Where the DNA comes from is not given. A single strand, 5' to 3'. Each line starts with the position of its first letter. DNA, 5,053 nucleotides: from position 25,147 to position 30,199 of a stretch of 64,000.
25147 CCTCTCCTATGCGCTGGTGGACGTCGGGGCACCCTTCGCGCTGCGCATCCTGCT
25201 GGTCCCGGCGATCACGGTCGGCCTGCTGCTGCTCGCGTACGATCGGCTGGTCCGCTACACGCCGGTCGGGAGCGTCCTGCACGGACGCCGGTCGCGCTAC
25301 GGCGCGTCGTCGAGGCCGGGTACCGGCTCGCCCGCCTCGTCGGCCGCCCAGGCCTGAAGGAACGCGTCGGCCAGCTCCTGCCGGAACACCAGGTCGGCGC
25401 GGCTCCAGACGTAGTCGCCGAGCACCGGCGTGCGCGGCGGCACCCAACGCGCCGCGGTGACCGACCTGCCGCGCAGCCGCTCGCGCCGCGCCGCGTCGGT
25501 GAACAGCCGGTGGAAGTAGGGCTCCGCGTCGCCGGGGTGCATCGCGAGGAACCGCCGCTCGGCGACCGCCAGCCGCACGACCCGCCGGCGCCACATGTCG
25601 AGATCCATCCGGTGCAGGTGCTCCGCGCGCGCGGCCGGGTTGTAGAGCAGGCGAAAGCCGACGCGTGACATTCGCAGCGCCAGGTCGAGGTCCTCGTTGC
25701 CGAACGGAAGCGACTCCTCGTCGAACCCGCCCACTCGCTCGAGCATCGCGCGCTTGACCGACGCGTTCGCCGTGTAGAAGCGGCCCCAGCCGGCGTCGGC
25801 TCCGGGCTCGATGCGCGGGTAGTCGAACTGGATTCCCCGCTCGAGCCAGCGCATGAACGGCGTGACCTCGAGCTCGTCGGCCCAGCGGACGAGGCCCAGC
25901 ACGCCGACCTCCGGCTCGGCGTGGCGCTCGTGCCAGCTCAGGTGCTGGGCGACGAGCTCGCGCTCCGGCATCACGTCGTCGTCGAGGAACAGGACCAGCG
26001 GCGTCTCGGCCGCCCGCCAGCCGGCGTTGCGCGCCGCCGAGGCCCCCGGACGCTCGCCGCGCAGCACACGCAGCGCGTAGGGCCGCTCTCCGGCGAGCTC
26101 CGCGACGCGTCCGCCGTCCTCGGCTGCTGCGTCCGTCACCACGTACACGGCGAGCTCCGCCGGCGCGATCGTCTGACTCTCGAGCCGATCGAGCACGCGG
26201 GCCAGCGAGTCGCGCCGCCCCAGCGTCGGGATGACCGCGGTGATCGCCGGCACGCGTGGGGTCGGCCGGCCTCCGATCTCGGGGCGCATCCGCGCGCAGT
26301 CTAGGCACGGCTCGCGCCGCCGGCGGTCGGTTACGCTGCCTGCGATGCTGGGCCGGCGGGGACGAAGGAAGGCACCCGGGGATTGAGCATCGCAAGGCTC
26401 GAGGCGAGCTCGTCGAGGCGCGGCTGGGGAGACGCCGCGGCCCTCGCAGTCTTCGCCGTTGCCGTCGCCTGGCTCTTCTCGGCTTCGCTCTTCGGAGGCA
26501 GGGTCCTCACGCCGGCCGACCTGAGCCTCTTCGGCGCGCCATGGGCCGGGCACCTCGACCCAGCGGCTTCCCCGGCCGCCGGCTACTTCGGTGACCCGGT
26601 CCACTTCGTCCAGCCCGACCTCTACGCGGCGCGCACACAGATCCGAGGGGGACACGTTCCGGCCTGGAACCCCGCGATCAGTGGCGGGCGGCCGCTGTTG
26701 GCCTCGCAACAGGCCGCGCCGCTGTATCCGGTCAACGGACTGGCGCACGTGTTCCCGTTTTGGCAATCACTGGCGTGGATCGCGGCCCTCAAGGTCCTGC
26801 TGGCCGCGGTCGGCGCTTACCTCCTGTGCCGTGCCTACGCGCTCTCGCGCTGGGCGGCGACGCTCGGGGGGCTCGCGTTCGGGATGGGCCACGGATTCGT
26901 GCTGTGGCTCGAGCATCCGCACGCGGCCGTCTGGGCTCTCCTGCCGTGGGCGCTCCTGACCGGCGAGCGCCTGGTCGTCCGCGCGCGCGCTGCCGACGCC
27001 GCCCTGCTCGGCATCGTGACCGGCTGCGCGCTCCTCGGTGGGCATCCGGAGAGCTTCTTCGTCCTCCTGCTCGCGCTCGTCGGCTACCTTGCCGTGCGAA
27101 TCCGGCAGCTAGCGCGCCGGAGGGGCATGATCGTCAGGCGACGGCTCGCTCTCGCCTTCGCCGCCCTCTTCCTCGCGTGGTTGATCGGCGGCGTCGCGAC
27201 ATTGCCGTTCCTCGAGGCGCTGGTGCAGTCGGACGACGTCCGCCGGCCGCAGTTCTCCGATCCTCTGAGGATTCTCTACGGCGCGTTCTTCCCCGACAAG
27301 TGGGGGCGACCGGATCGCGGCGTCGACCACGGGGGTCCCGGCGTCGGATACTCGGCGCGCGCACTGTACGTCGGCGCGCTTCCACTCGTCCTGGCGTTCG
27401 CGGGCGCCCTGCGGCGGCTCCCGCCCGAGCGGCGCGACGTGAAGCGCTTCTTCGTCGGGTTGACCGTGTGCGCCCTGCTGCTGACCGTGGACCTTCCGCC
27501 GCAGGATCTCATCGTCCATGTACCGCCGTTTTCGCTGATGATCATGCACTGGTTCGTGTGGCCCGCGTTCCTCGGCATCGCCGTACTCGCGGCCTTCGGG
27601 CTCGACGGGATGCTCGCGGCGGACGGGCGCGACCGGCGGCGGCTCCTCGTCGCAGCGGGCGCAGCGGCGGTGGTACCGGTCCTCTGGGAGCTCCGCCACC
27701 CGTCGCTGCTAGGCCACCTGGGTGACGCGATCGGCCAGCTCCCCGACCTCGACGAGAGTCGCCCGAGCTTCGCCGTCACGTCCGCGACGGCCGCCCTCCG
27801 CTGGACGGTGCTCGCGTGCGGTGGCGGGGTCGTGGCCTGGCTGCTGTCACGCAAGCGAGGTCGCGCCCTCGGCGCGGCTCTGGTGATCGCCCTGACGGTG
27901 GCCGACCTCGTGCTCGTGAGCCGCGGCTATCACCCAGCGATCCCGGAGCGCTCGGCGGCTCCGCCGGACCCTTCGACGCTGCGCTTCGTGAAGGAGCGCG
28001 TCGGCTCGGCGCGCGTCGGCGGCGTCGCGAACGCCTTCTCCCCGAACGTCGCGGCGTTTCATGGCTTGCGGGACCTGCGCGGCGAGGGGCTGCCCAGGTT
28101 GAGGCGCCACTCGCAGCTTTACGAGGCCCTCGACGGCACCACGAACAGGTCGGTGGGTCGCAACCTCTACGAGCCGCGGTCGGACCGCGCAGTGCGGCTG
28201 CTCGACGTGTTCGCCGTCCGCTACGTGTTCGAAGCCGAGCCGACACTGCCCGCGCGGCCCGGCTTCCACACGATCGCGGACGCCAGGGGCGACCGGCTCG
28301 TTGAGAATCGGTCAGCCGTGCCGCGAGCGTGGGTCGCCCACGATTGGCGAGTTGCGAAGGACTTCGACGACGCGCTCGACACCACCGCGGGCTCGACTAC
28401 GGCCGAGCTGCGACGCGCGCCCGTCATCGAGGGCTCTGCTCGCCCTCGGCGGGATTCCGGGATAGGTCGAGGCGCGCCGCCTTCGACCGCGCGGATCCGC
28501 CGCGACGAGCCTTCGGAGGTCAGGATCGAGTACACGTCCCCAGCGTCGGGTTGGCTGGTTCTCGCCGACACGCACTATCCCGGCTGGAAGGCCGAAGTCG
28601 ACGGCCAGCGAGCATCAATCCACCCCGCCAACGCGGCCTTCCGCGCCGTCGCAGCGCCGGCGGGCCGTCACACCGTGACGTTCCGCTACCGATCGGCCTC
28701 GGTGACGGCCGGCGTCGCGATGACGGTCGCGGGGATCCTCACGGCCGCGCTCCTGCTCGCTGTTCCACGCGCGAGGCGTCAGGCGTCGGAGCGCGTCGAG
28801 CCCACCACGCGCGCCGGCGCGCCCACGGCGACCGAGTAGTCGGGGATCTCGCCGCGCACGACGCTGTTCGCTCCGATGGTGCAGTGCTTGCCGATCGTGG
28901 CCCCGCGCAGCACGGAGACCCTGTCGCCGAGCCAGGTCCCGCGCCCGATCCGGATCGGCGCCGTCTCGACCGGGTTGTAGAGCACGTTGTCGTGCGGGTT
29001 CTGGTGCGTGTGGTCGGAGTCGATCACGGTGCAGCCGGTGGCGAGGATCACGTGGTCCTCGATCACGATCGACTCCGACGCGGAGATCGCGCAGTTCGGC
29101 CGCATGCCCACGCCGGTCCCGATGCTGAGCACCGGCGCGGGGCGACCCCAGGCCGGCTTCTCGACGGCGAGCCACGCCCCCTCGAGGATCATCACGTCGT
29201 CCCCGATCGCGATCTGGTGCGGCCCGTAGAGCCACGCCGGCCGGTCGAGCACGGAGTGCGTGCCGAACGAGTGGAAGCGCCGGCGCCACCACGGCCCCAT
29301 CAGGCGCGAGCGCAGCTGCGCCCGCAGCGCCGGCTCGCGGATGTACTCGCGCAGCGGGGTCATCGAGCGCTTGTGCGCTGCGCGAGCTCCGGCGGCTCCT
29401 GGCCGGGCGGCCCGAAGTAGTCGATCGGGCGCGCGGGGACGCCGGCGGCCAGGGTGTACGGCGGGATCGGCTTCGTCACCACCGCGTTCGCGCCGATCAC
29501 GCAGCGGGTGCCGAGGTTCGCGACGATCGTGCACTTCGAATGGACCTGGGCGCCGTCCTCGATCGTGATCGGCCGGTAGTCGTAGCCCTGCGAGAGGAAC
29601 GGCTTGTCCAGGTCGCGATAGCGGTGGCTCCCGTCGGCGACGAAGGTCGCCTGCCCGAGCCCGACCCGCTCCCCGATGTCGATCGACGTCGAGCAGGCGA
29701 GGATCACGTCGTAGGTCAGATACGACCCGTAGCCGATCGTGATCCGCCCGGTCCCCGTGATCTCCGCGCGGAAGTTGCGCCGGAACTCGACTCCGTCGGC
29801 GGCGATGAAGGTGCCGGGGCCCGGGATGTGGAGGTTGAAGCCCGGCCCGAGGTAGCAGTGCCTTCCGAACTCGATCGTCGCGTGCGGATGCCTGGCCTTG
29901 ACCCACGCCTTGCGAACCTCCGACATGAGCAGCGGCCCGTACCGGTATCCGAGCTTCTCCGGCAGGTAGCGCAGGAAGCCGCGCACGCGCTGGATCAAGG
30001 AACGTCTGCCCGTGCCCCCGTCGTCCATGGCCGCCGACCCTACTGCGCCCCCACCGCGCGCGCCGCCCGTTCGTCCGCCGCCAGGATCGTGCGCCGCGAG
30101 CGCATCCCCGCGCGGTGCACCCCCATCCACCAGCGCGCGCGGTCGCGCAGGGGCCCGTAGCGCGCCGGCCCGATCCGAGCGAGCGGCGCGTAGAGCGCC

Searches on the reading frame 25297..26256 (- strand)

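Call 55: search_protein_families(library=pfam, proteins=[window:25297-26256:-], max_evalue=0.001)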
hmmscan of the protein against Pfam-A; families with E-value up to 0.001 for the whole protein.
window:25297-26256:- (319 aa): 5 families
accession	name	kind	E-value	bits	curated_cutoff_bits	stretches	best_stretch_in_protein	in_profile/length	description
PF13641.12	Glyco_tranf_2_3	-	8.4e-17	62.4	27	1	3-226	1-224/230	Glycosyltransferase like family 2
PF00535.33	Glycos_transf_2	-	3.4e-12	47.1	23.3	1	7-112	2-106/168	Glycosyl transferase family 2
PF10111.15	Glyco_tranf_2_2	-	7.1e-07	29.4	27.3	0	162-198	165-201/276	Glycosyltransferase like family 2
PF13632.12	Glyco_trans_2_3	-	7.3e-05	23.1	27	1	160-232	72-142/198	Glycosyl transferase family group 2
PF02709.20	Glyco_transf_7C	-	0.0004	20.4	23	1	159-204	18-63/78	N-terminal domain of galactosyltransferase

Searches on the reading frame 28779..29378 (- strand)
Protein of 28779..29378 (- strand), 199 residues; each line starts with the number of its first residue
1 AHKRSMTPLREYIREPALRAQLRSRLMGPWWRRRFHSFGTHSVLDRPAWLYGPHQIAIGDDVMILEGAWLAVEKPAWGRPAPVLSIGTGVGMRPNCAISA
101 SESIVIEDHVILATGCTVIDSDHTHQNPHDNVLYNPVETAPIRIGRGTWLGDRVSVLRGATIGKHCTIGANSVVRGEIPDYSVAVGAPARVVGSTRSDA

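Call 55: search_protein_families(library=pfam, proteins=[window:28779-29378:-], max_evalue=0.001)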
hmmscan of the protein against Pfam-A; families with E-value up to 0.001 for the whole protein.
window:28779-29378:- (199 aa): 3 families
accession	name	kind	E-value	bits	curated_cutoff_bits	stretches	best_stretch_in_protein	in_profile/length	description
PF00132.30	Hexapep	-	1.4e-12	47.2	27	1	142-176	2-36/36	Bacterial transferase hexapeptide (six repeats)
PF14602.12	Hexapep_2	-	7.2e-08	32.5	27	1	141-174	1-32/34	Hexapeptide repeat of succinyl-transferase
PF25084.1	LbH_EIF2B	-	0.0002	21.7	54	0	143-186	23-65/105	EIF2B subunit epsilon LbH domain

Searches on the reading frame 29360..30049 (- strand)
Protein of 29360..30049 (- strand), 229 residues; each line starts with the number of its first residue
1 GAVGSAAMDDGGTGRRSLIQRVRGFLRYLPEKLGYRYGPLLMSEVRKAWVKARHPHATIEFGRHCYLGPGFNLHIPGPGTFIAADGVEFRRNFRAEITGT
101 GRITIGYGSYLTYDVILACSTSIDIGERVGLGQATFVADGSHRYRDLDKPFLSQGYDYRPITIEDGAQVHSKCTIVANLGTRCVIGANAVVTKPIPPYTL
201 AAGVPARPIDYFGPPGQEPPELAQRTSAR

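Call 55: search_protein_families(library=pfam, proteins=[window:29360-30049:-], max_evalue=0.001)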
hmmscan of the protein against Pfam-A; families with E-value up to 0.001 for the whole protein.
window:29360-30049:- (229 aa): 1 family
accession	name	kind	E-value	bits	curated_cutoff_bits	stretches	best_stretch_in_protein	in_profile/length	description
PF14602.12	Hexapep_2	-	0.00096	19.3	27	1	160-193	1-34/34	Hexapeptide repeat of succinyl-transferase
